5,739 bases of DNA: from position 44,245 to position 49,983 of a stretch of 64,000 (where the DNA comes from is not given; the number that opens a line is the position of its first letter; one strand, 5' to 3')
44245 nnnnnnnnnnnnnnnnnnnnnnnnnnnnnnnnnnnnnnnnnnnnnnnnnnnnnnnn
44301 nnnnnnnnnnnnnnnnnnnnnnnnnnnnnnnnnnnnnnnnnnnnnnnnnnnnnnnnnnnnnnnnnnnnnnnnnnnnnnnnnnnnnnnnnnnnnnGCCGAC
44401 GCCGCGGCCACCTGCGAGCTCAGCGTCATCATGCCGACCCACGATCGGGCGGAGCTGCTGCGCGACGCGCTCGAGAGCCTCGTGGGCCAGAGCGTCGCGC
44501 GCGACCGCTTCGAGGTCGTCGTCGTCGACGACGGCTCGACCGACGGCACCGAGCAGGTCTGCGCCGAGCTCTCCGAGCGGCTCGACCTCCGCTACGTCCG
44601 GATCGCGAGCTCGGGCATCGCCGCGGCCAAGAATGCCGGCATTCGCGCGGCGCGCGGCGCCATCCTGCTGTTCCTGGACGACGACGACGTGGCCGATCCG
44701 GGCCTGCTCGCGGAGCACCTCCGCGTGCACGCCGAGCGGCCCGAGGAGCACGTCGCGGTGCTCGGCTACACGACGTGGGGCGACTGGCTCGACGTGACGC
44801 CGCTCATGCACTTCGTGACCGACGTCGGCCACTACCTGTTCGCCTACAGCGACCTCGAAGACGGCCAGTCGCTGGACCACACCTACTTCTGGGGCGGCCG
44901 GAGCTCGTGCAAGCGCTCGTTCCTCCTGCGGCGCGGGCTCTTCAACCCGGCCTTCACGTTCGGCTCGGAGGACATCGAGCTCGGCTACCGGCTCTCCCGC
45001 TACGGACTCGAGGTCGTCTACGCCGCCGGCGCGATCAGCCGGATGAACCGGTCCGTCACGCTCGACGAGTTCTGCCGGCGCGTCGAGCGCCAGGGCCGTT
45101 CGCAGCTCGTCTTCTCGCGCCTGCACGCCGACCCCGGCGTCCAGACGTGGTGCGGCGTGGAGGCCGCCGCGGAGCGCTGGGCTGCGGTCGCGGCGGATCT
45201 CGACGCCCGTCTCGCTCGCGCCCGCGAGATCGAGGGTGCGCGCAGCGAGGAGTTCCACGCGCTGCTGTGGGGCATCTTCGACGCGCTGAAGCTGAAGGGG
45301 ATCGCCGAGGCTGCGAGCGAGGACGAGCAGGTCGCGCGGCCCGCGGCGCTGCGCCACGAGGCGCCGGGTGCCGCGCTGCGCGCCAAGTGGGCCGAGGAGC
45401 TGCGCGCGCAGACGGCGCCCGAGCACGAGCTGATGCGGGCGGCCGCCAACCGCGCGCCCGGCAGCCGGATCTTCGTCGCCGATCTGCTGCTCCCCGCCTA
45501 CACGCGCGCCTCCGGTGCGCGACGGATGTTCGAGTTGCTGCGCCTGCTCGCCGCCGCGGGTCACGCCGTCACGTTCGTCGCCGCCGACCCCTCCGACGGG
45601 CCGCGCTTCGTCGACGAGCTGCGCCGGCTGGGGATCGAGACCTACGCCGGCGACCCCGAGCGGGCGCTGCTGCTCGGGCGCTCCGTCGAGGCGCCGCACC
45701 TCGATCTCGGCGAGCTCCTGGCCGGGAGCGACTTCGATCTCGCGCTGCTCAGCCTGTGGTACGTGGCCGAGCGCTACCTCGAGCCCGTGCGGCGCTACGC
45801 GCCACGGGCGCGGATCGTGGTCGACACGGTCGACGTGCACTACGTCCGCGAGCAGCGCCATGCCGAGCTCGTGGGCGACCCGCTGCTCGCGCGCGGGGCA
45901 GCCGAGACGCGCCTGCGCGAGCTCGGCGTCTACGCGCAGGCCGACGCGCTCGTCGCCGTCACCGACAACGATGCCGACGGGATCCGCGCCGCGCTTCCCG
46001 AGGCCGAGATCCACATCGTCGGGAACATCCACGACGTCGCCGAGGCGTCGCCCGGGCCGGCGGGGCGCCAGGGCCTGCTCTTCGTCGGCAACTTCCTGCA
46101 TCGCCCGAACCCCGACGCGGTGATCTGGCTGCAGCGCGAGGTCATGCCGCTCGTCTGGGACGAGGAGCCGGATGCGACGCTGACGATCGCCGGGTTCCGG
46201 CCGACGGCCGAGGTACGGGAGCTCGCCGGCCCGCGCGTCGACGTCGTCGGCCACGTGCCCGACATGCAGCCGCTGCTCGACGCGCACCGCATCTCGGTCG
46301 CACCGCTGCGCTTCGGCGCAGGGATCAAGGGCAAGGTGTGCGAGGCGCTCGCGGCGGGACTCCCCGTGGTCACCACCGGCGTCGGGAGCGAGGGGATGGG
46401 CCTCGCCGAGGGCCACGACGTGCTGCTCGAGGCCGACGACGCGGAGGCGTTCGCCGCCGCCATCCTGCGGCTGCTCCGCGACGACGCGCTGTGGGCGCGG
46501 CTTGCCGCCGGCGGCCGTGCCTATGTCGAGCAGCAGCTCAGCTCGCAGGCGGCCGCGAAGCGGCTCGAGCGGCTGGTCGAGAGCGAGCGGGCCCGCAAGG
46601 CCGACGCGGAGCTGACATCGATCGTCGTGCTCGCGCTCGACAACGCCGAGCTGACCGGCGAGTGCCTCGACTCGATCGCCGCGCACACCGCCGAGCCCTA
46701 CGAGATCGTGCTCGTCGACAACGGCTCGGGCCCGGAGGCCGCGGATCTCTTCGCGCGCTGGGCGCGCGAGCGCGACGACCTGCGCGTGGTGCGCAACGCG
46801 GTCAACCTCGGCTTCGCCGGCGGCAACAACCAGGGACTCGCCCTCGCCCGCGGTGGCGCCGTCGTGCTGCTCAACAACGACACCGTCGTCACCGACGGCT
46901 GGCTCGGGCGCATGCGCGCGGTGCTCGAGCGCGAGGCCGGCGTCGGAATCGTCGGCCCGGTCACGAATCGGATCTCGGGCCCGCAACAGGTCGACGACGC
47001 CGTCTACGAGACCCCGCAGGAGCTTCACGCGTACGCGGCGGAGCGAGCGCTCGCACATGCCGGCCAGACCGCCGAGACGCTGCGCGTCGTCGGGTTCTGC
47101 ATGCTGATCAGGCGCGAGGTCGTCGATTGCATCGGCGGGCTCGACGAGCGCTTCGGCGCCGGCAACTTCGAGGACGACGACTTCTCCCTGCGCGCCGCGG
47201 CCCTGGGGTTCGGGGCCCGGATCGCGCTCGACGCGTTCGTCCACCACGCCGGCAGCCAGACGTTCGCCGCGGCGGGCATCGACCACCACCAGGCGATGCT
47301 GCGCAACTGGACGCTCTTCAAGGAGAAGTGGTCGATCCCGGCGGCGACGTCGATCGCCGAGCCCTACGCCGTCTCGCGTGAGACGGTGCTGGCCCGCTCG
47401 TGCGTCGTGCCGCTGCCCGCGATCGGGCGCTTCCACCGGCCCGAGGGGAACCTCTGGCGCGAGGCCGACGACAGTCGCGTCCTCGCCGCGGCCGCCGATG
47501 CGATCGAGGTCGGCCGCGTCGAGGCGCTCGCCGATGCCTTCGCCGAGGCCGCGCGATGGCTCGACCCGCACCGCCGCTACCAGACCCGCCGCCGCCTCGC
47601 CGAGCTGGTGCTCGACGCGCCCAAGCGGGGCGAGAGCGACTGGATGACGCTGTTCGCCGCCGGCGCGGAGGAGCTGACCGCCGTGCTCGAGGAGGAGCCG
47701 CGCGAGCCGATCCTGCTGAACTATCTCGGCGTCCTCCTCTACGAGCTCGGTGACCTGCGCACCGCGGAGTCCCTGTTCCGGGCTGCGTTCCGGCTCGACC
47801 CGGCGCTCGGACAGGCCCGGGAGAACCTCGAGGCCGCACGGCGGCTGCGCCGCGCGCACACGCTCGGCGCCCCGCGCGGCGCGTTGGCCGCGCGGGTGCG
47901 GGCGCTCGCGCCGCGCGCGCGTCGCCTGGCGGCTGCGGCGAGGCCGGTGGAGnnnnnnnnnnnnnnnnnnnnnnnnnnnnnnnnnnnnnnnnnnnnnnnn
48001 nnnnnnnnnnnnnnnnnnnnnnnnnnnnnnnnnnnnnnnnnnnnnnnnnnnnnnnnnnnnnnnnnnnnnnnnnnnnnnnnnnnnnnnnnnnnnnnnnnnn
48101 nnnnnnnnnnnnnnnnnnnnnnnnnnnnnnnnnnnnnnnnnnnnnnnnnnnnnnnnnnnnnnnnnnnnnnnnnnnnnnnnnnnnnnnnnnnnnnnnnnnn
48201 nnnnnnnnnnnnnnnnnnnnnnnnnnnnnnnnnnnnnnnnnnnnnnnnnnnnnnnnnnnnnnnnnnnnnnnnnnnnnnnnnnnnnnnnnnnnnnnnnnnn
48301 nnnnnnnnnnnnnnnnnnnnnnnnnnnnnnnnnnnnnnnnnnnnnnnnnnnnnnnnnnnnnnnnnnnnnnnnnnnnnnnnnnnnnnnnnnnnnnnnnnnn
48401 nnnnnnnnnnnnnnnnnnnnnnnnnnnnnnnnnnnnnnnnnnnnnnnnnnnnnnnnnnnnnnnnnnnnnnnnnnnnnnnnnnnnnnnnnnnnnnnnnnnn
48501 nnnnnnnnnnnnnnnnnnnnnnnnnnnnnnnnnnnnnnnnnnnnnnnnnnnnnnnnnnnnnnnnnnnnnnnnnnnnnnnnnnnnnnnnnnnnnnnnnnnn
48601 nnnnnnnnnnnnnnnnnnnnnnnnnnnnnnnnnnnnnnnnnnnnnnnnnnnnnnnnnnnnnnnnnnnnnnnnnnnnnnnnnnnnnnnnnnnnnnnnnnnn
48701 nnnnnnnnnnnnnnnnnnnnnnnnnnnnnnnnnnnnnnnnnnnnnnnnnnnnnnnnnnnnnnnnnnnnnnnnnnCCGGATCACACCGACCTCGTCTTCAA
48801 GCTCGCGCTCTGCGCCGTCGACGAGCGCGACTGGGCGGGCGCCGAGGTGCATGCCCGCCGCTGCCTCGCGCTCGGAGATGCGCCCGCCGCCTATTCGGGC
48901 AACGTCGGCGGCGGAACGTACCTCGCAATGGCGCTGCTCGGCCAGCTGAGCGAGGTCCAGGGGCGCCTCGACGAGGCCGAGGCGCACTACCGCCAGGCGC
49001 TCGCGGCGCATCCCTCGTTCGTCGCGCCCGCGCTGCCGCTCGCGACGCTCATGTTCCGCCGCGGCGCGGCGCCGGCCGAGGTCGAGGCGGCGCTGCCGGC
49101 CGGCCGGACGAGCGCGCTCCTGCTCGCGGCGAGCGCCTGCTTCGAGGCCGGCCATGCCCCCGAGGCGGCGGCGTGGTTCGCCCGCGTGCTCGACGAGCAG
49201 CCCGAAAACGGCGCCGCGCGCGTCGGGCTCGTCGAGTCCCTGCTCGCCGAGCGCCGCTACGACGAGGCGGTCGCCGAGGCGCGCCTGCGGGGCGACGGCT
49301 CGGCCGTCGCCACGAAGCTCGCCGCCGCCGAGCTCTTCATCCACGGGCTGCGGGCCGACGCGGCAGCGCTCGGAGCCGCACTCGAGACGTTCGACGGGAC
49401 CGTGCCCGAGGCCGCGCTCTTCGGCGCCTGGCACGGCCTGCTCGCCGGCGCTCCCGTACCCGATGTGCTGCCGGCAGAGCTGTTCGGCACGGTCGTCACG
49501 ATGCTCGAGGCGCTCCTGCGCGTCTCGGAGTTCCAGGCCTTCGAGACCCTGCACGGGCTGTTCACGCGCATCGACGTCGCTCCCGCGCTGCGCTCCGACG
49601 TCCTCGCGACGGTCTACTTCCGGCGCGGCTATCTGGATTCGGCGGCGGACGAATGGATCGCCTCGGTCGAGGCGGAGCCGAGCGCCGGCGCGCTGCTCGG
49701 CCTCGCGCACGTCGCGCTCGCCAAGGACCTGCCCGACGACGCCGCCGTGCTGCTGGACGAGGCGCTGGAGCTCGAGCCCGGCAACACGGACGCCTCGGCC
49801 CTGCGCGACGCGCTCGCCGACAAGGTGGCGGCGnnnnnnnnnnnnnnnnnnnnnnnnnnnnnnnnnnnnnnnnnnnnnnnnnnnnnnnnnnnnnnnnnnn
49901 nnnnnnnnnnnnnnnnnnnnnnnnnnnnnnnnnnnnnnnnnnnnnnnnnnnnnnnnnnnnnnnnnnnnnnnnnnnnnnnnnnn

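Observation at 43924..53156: Two tandem giant multi-glycosyltransferase/TPR proteins embedded in the flagellar locus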

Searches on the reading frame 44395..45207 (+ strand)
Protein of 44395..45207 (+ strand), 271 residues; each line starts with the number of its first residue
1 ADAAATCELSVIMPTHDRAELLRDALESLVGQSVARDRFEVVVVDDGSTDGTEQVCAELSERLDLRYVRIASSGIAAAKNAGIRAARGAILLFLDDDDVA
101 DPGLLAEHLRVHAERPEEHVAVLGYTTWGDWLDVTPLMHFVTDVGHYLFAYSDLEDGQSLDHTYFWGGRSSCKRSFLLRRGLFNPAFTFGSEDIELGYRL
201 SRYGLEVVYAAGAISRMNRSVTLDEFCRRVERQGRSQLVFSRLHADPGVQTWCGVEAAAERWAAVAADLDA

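Call 33: search_protein_families(library=pfam, proteins=[window:44395-45207:+], max_evalue=0.01)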
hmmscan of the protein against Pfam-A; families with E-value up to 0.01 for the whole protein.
window:44395-45207:+ (271 aa): 6 families
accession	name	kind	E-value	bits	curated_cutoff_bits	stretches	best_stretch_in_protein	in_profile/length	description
PF00535.33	Glycos_transf_2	-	2.5e-29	102.8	23.3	1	10-139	1-130/168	Glycosyl transferase family 2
PF13641.12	Glyco_tranf_2_3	-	2.1e-19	70.9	27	1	9-235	3-229/230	Glycosyltransferase like family 2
PF13632.12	Glyco_trans_2_3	-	9.1e-08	32.6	27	1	91-234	2-140/198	Glycosyl transferase family group 2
PF10111.15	Glyco_tranf_2_2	-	1.5e-07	31.7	27.3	1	36-111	27-105/276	Glycosyltransferase like family 2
PF13704.12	Glyco_tranf_2_4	-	0.0044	17.9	27.5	0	25-95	6-79/98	Glycosyl transferase family 2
PF02709.20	Glyco_transf_7C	-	0.0078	16.3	23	0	163-218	17-73/78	N-terminal domain of galactosyltransferase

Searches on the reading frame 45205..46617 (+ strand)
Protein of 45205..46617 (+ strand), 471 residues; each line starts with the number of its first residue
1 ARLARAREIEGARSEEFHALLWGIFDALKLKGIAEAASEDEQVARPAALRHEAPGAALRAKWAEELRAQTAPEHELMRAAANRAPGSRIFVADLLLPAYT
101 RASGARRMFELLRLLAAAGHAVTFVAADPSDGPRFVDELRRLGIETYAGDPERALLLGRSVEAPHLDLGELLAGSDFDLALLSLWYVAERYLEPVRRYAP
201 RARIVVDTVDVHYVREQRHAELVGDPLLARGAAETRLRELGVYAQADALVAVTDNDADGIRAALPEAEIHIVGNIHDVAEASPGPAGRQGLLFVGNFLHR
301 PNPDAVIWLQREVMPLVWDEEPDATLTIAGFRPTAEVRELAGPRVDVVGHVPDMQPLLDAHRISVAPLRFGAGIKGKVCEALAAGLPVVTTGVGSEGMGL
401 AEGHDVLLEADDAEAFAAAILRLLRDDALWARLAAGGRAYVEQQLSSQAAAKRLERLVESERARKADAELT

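Call 33: search_protein_families(library=pfam, proteins=[window:45205-46617:+], max_evalue=0.01)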
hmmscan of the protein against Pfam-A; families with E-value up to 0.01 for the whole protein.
window:45205-46617:+ (471 aa): 4 families
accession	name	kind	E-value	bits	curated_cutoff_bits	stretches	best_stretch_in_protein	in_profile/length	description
PF13692.12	Glyco_trans_1_4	-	5.4e-28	98.5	27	1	290-426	3-142/142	Glycosyl transferases group 1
PF00534.26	Glycos_transf_1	-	5.1e-11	42.9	26.4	1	289-438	16-170/172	Glycosyl transferases group 1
PF13524.12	Glyco_trans_1_2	-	1.7e-08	35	25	1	321-454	12-142/144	Glycosyl transferase-like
PF13439.12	Glyco_transf_4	-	1.1e-05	26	28.5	1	105-278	5-168/170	Glycosyltransferase Family 4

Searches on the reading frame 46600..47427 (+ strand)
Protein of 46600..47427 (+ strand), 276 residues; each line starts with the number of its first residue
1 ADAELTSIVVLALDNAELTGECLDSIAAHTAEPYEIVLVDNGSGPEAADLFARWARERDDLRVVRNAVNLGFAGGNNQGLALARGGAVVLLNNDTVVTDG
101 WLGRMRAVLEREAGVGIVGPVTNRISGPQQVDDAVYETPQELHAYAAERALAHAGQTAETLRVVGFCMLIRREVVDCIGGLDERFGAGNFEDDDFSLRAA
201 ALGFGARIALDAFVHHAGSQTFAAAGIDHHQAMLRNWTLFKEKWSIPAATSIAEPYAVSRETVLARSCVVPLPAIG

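Call 33: search_protein_families(library=pfam, proteins=[window:46600-47427:+], max_evalue=0.01)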
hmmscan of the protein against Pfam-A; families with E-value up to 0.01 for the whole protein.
window:46600-47427:+ (276 aa): 5 families
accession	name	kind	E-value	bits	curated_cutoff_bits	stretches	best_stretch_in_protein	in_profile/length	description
PF00535.33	Glycos_transf_2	-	6.7e-22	78.6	23.3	1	7-178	1-167/168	Glycosyl transferase family 2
PF13641.12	Glyco_tranf_2_3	-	2.9e-18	67.2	27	1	6-225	3-220/230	Glycosyltransferase like family 2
PF13632.12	Glyco_trans_2_3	-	3.5e-05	24.1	27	1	88-224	2-131/198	Glycosyl transferase family group 2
PF13506.12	Glyco_transf_21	-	9.1e-05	22.4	21.7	1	78-222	24-162/174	Glycosyl transferase family 21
PF10111.15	Glyco_tranf_2_2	-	0.00028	20.9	27.3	1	22-200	18-200/276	Glycosyltransferase like family 2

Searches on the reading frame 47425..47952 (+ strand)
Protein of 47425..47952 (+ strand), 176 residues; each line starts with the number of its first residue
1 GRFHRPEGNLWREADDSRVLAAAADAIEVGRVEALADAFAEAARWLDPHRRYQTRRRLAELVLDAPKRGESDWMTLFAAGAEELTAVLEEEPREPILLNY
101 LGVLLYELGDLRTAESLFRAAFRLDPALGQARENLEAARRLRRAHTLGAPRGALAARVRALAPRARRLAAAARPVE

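Call 33: search_protein_families(library=pfam, proteins=[window:47425-47952:+], max_evalue=0.01)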
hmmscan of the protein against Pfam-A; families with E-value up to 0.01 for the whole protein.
window:47425-47952:+ (176 aa): 5 families
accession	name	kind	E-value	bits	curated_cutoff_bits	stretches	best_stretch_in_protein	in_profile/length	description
PF13432.12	TPR_16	-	4.4e-05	24.3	32.7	1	77-126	13-62/65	Tetratricopeptide repeat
PF07719.23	TPR_2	-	9.8e-05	22.6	27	1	97-127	3-33/34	Tetratricopeptide repeat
PF00515.34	TPR_1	-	0.0034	17.6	27.8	1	97-126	3-32/34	Tetratricopeptide repeat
PF13431.12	TPR_17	-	0.0074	16.9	24.4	0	86-115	4-33/34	Tetratricopeptide repeat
PF23558.1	TPR_P4H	-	0.0091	16.5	27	0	96-137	43-84/91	Prolyl 4-hydroxylase peptide-substrate-binding domain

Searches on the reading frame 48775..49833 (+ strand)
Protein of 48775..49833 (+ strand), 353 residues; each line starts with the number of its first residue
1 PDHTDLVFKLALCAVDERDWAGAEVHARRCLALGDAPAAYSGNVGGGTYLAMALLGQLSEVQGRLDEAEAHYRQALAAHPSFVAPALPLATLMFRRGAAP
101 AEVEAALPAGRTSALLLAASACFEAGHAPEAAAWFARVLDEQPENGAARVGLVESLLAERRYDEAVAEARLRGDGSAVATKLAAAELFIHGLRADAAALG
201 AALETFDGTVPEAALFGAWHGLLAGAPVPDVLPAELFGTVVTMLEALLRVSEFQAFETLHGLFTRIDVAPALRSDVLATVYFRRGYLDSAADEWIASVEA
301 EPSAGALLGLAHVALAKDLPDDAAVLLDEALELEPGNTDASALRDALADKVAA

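Call 33: search_protein_families(library=pfam, proteins=[window:48775-49833:+], max_evalue=0.01)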
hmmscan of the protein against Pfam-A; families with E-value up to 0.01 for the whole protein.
window:48775-49833:+ (353 aa): 10 families
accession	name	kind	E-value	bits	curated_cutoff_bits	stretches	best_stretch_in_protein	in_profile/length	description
PF07719.23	TPR_2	-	4.9e-12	45.4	27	1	51-81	3-33/34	Tetratricopeptide repeat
PF14559.12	TPR_19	-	3.3e-11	43.8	25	2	123-167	2-46/68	Tetratricopeptide repeat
PF13428.12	TPR_14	-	1.3e-10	41.3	23.5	1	53-90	5-42/44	Tetratricopeptide repeat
PF13432.12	TPR_16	-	4.7e-09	37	32.7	2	118-169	3-54/65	Tetratricopeptide repeat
PF24575.1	TPR_Slam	-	1.7e-07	32.1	35.2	1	56-95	54-93/104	Surface lipoprotein assembly modifier, N-terminal TPR repeats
PF00515.34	TPR_1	-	3.2e-06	27.2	27.8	1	54-82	6-34/34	Tetratricopeptide repeat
PF13181.12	TPR_8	-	0.00021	21.6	25.7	0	52-78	4-30/34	Tetratricopeptide repeat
PF12895.13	ANAPC3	-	0.0008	20.1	27.2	0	106-167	18-77/82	Anaphase-promoting complex, cyclosome, subunit 3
PF17874.7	TPR_MalT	-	0.0017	18.1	45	0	46-91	77-122/336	MalT-like TPR region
PF13176.12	TPR_7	-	0.0018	18.7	27.9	0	51-78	1-28/36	Tetratricopeptide repeat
